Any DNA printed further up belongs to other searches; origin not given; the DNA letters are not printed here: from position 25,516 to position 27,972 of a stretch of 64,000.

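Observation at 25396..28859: About 228-bp, 90%-identical inverted repeats bracket a 3-kb divergent two-gene cassette (membrane spermidine-synthase-like protein plus an unknown protein)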

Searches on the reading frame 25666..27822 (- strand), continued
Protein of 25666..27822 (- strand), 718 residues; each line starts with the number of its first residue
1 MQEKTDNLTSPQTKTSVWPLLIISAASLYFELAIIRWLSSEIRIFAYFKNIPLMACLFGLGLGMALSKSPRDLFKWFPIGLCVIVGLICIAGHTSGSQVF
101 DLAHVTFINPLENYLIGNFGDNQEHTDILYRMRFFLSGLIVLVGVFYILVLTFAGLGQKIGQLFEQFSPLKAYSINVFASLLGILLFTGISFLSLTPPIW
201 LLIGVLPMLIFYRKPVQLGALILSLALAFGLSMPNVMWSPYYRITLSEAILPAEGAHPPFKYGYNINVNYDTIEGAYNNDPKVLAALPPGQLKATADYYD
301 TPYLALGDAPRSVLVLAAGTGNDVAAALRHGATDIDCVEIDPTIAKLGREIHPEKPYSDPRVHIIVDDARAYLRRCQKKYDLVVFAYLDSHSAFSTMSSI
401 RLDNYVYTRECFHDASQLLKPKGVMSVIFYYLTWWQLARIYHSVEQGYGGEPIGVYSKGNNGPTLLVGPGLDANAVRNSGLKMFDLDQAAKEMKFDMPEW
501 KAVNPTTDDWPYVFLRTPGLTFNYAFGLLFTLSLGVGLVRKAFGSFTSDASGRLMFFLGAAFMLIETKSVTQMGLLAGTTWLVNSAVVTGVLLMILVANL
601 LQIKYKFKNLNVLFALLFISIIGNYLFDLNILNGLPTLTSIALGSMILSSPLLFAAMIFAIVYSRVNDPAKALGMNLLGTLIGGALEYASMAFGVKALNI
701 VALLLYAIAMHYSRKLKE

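Call 19: find_encoding_contigs(protein=P0002, flank=8000, max_places=2)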
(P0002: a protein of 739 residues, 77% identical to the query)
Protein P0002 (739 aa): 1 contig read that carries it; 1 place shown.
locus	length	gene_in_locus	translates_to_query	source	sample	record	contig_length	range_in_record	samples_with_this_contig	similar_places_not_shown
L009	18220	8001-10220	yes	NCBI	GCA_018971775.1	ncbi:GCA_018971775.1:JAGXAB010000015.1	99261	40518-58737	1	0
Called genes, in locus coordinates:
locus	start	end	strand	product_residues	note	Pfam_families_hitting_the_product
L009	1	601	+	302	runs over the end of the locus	PF00892:EamA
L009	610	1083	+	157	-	PF14539:DUF4442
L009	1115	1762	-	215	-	PF00440:TetR_N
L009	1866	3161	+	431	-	PF25919:BSH_CusB (faint), PF00364:Biotin_lipoyl (faint), PF25917:BSH_RND, PF25973:BSH_CzcB, PF25967:RND-MFP_C (weak), PF25989:YknX_C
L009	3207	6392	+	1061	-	PF00873:ACR_tran, PF03176:MMPL, PF02355:SecD_SecF_C (faint), PF03176:MMPL (weak)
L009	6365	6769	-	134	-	PF00903:Glyoxalase, PF13468:Glyoxalase_3 (weak), PF13669:Glyoxalase_4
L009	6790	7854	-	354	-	PF13855:LRR_8 (faint)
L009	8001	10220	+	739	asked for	PF01564:Spermine_synth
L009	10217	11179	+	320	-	PF07883:Cupin_2 (faint)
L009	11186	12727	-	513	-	PF00512:HisKA (weak), PF02518:HATPase_c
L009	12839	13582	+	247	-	PF00072:Response_reg, PF00486:Trans_reg_C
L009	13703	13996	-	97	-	-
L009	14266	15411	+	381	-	-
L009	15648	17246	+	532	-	PF13231:PMT_2 (weak)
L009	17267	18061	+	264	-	PF13641:Glyco_tranf_2_3, PF00535:Glycos_transf_2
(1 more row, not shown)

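Call 20: find_encoding_contigs(protein=P0004, flank=8000, max_places=2)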
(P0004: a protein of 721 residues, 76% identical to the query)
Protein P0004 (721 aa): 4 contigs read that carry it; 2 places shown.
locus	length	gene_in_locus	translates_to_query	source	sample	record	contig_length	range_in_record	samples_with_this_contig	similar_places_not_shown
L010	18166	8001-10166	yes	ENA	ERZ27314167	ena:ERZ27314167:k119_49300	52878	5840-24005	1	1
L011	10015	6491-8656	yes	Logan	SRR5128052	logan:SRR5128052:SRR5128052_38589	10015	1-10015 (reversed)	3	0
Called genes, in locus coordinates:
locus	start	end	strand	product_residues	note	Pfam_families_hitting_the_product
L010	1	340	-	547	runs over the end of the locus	PF02321:OEP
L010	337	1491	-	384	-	PF12679:ABC2_membrane_2, PF12698:ABC2_membrane_3, PF01061:ABC2_membrane, PF12730:ABC2_membrane_4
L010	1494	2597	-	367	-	PF12679:ABC2_membrane_2, PF12698:ABC2_membrane_3, PF01061:ABC2_membrane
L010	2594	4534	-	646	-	PF13476:AAA_23 (faint), PF00005:ABC_tran, PF13555:AAA_29 (faint), PF13304:AAA_21 (weak), PF13732:DrrA1-3_C (faint), PF00005:ABC_tran, PF13304:AAA_21 (weak)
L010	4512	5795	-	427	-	PF25919:BSH_CusB (faint), PF25917:BSH_RND, PF25876:HH_MFP_RND, PF25954:Beta-barrel_RND_2 (weak)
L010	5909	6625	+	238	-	PF00440:TetR_N, PF14246:TetR_C_7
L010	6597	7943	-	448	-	PF09594:GT87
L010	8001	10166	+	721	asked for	PF01564:Spermine_synth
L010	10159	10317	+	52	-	-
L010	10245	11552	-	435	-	-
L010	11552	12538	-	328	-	-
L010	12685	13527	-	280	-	PF12396:DUF3659 (weak)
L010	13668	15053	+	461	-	PF13424:TPR_12 (weak), PF24885:TPR_NPHP3, PF13374:TPR_10 (weak), PF13424:TPR_12, PF24885:TPR_NPHP3, PF13374:TPR_10 (weak), PF13424:TPR_12, PF13374:TPR_10 (weak), +11 more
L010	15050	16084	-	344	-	-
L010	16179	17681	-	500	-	-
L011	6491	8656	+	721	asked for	PF01564:Spermine_synth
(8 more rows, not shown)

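Call 27: search_protein_families(library=ncbifam, proteins=[window:25666-27822:-], max_evalue=0.01)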
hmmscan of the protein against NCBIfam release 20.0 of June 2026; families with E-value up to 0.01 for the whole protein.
window:25666-27822:- (718 aa): 6 families
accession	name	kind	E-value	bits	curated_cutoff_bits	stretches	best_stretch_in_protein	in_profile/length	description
NF002956.0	PRK03612.1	equivalog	2.2e-11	42.9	472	1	302-427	292-415/522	polyamine aminopropyltransferase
NF002010.0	PRK00811.1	equivalog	5.8e-11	42.2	260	1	306-426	75-190/287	polyamine aminopropyltransferase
TIGR00417.1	speE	equivalog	5.1e-10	39.1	249.55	1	308-427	71-184/271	spermidine synthase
NF003380.0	PRK04457.1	equivalog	4.9e-05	22.5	304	1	303-429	63-180/265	polyamine aminopropyltransferase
NF002435.0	PRK01581.1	equivalog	0.00042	19.5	537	1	307-419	148-258/374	polyamine aminopropyltransferase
NF047853.1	tRm6a37MtseTrmN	equivalog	0.001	18.8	350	1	319-429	51-168/244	tRNA(1)(Val) (adenine(37)-N(6))-methyltransferase TrmN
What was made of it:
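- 25666..27822 (-): 718-aa polytopic membrane protein. It has a central spermidine-synthase-like / class-I methyltransferase domain (residues about 300-430), with hydrophobic segments in residues 17-233 and 575-709. NCBIfam SpeE equivalog scores are far below cutoff (42.9 vs 472; call 27).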

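Call 28: search_protein_families(library=padloc, proteins=[window:25666-27822:-], max_evalue=0.01)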
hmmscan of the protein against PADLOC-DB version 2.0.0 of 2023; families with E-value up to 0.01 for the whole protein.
window:25666-27822:- (718 aa): 1 family
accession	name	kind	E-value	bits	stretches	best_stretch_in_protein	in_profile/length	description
PDLC04134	mad2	-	3.4e-10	37.3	1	309-431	291-398/492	mads_2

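Call 81: find_encoding_contigs(protein=P0013, flank=4000, max_places=2)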
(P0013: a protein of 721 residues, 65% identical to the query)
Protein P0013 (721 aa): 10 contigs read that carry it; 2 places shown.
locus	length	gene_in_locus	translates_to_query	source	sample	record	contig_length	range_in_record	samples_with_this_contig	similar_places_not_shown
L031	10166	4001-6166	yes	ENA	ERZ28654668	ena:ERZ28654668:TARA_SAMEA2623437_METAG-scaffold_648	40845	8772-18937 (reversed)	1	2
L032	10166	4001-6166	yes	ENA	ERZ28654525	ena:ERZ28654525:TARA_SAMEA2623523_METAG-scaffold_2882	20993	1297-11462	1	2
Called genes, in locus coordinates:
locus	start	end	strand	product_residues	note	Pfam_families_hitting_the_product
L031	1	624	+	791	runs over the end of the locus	PF13426:PAS_9, PF02518:HATPase_c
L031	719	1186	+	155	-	PF24885:TPR_NPHP3 (weak), PF13424:TPR_12, PF13374:TPR_10 (faint)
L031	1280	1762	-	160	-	PF00210:Ferritin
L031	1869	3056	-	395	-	PF07719:TPR_2 (faint), PF13174:TPR_6 (weak), PF08284:RVP_2 (faint), PF13650:Asp_protease_2, PF13975:gag-asp_proteas (weak), PF13650:Asp_protease_2, PF13975:gag-asp_proteas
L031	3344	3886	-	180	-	-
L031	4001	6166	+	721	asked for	PF01564:Spermine_synth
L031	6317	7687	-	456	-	PF01734:Patatin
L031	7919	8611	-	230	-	-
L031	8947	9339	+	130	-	-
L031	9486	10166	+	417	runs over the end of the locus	PF01551:Peptidase_M23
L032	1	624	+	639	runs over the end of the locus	?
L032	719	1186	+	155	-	PF24885:TPR_NPHP3 (weak), PF13424:TPR_12, PF13374:TPR_10 (faint)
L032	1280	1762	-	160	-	PF00210:Ferritin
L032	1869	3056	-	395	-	PF07719:TPR_2 (faint), PF13174:TPR_6 (weak), PF08284:RVP_2 (faint), PF13650:Asp_protease_2, PF13975:gag-asp_proteas (weak), PF13650:Asp_protease_2, PF13975:gag-asp_proteas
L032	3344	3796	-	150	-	-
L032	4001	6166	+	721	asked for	PF01564:Spermine_synth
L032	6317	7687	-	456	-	PF01734:Patatin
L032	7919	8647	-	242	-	-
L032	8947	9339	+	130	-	-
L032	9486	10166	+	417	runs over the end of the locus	PF01551:Peptidase_M23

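Call 82: find_encoding_contigs(protein=P0011, flank=4000, max_places=2)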
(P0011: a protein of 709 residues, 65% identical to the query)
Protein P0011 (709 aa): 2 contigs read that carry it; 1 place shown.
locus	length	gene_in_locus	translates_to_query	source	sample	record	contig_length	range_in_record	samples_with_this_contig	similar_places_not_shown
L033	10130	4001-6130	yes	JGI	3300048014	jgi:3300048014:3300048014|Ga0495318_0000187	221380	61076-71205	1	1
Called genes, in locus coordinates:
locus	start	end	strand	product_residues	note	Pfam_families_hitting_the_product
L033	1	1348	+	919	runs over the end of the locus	PF01326:PPDK_N, PF00391:PEP-utilizers, PF02896:PEP-utilizers_C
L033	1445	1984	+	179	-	-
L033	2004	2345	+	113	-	PF01329:Pterin_4a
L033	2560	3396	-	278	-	PF00106:adh_short, PF08659:KR, PF23441:SDR (weak), PF13561:adh_short_C2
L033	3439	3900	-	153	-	PF13279:4HBT_2, PF03061:4HBT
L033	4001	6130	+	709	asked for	PF01564:Spermine_synth, PF13649:Methyltransf_25 (faint)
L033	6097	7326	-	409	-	-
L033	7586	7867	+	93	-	PF06295:ZapG-like (weak)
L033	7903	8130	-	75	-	-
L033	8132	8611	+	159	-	PF08332:CaMKII_AD (weak), PF13474:SnoaL_3, PF14534:DUF4440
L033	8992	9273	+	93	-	-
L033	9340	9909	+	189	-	PF08332:CaMKII_AD (weak), PF13474:SnoaL_3 (weak), PF14534:DUF4440 (weak)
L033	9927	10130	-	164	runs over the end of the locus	PF01381:HTH_3 (faint)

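Call 84: search_protein_families(library=pfam, proteins=[L031:3344-3886:-, L032:3344-3796:-], max_evalue=1)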
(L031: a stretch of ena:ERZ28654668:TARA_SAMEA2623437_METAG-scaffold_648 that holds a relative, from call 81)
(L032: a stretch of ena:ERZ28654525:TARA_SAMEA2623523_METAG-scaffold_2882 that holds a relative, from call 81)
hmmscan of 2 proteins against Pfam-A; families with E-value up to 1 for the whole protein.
L031:3344-3886:- (180 aa): 0 families

L032:3344-3796:- (150 aa): 0 families
